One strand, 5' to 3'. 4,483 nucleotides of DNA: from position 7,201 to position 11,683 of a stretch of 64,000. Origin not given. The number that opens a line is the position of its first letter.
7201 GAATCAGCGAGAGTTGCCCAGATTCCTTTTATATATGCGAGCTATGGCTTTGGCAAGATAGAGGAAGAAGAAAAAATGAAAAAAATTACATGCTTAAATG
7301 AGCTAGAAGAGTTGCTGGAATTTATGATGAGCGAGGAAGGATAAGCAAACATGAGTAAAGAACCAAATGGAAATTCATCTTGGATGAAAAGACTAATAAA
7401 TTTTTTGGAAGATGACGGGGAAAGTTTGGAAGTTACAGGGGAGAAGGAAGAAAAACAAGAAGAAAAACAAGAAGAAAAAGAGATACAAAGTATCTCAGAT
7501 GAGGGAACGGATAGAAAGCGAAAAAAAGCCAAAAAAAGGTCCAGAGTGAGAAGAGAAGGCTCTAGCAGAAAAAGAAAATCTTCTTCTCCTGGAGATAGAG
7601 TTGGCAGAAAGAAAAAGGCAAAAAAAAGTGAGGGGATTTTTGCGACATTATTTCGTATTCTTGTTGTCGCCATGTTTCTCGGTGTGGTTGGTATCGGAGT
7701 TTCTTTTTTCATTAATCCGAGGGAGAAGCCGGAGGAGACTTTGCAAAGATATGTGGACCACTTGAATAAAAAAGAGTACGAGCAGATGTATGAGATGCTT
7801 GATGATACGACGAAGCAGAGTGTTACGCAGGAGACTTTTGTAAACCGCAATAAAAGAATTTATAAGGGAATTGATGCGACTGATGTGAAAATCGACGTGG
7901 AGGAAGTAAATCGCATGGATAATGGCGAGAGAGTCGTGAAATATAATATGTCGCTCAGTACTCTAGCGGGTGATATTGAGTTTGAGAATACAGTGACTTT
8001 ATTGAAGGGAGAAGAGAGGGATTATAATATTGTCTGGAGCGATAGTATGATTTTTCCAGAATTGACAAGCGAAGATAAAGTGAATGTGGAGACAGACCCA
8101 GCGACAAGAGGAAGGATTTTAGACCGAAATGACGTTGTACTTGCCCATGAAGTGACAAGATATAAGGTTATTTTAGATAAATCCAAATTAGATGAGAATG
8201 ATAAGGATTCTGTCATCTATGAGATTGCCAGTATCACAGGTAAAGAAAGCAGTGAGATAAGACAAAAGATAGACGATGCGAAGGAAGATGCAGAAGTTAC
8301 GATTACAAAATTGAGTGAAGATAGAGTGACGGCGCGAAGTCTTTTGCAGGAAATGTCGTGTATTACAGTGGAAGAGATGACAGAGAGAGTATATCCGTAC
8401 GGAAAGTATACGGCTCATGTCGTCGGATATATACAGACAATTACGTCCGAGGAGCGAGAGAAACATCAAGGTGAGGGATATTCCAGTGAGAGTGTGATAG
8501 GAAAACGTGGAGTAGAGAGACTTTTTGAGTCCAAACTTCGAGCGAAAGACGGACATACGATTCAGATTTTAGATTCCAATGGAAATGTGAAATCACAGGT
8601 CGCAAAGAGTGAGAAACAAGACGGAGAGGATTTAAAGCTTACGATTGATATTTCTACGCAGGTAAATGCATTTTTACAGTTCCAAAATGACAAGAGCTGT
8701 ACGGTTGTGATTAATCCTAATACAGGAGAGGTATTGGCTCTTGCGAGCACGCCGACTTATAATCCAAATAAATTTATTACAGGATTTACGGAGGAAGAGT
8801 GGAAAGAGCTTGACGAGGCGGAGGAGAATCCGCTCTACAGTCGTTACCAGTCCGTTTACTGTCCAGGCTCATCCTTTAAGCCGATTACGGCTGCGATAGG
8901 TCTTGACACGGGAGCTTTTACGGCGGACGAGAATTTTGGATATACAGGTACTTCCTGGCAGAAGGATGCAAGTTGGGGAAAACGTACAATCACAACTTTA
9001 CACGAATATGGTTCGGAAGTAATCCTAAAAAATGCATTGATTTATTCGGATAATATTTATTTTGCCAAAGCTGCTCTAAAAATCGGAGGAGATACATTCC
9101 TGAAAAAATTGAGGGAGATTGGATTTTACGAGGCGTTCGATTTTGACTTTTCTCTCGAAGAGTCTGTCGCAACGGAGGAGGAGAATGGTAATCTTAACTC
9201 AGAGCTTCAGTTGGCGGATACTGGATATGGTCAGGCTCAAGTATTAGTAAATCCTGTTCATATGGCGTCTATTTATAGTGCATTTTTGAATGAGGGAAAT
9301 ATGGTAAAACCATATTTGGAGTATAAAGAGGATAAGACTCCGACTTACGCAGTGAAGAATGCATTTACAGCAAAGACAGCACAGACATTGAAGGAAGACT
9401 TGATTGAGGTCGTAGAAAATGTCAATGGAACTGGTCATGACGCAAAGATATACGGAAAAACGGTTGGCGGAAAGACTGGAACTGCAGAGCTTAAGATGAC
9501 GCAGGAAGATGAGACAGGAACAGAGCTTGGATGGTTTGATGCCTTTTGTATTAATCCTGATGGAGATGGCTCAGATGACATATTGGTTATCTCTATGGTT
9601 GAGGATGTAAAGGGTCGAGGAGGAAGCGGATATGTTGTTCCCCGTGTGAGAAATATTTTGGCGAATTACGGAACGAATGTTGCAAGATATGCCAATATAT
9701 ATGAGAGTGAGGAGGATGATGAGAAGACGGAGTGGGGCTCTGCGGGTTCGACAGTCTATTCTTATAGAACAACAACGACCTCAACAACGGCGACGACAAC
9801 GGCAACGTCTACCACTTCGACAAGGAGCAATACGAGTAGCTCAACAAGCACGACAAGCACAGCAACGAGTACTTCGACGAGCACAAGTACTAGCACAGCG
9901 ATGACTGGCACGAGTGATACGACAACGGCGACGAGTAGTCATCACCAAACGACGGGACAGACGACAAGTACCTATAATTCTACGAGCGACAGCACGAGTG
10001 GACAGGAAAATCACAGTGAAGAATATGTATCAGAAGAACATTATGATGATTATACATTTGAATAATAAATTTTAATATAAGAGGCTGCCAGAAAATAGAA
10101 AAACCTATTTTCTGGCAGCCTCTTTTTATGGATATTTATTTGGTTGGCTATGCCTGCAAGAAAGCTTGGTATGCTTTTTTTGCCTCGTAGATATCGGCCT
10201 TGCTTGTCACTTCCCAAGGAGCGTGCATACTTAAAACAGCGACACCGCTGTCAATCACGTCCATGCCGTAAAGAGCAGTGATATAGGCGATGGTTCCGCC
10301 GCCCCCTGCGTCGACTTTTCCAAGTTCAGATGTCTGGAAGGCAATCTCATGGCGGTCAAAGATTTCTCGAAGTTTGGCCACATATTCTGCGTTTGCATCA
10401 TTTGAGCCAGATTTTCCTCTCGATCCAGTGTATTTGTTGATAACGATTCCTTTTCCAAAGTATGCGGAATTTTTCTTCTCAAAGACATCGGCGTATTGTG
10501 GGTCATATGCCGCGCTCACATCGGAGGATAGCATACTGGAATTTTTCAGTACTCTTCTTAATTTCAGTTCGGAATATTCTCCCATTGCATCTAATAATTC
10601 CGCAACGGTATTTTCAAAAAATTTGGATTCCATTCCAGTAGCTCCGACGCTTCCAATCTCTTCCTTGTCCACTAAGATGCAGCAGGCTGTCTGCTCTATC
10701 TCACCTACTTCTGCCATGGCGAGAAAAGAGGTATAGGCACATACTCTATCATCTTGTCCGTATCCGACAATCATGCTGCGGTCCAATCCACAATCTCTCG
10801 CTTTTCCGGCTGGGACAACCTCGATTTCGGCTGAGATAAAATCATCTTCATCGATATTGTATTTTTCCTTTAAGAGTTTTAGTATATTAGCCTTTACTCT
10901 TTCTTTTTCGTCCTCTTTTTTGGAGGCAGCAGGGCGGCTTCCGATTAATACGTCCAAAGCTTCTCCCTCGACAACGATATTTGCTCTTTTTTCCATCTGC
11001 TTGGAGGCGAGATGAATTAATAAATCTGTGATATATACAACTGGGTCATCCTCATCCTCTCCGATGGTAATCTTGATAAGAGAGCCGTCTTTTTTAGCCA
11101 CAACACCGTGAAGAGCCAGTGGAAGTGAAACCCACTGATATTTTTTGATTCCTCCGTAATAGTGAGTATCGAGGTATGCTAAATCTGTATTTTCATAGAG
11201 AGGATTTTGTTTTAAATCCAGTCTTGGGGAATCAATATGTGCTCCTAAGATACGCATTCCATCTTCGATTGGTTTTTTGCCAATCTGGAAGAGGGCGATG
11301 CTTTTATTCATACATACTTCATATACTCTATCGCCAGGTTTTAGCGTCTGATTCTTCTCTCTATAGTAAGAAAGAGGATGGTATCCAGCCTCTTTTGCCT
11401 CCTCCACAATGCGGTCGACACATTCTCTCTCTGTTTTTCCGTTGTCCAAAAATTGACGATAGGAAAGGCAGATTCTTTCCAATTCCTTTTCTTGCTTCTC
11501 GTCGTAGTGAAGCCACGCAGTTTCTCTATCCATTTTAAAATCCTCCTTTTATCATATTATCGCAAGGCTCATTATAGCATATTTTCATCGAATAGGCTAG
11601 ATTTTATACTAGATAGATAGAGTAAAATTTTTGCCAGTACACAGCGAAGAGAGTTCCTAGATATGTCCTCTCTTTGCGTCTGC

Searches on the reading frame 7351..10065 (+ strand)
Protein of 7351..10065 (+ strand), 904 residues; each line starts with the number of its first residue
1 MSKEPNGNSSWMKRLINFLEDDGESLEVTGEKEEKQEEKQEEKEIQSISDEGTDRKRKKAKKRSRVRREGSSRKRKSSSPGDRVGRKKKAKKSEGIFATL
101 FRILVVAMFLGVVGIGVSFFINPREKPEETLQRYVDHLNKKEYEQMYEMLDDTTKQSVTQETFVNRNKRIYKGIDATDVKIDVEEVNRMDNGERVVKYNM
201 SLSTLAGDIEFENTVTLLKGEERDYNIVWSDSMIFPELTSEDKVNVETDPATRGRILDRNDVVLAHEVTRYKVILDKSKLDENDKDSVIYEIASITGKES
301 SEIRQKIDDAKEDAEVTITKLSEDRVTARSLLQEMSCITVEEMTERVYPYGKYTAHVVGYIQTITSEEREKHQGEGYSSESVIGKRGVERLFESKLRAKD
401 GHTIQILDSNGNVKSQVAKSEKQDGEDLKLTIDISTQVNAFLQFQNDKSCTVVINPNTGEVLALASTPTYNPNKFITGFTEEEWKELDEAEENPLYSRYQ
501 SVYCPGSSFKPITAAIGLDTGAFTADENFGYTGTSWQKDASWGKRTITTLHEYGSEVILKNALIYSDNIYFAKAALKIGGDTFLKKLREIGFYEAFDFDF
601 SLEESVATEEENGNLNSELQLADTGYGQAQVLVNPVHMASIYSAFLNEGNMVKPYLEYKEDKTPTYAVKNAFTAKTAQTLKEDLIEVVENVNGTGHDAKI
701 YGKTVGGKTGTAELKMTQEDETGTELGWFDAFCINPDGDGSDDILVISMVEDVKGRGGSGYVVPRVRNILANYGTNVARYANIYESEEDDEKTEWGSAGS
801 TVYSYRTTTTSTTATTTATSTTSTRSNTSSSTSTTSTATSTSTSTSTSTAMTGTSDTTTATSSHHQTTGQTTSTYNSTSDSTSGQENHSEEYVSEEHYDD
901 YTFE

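Call 40: search_protein_families(library=pfam, proteins=[window:7351-10065:+], max_evalue=0.001)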
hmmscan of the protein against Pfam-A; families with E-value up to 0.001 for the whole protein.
window:7351-10065:+ (904 aa): 3 families
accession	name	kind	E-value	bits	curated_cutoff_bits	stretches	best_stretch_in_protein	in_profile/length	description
PF00905.27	Transpeptidase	-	1.5e-61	208.7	22.1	1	450-770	2-298/299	Penicillin binding protein transpeptidase domain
PF03717.20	PBP_dimer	-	3.2e-34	119.3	24.4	1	249-416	2-178/180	Penicillin-binding Protein dimerisation domain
PF05223.17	MecA_N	-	2.8e-22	79.7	22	1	126-241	1-116/117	NTF2-like N-terminal transpeptidase domain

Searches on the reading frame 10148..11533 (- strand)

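Call 40: search_protein_families(library=pfam, proteins=[window:10148-11533:-], max_evalue=0.001)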
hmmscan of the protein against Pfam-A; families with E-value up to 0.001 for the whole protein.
window:10148-11533:- (461 aa): 2 families
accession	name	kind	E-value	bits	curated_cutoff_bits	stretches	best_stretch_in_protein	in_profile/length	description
PF02127.20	Peptidase_M18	-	1.5e-94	317.7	24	1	28-458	1-431/432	Aminopeptidase I zinc metalloprotease (M18)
PF05343.19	Peptidase_M42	-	1.7e-06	27.8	23.2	0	334-453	185-291/292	M42 glutamyl aminopeptidase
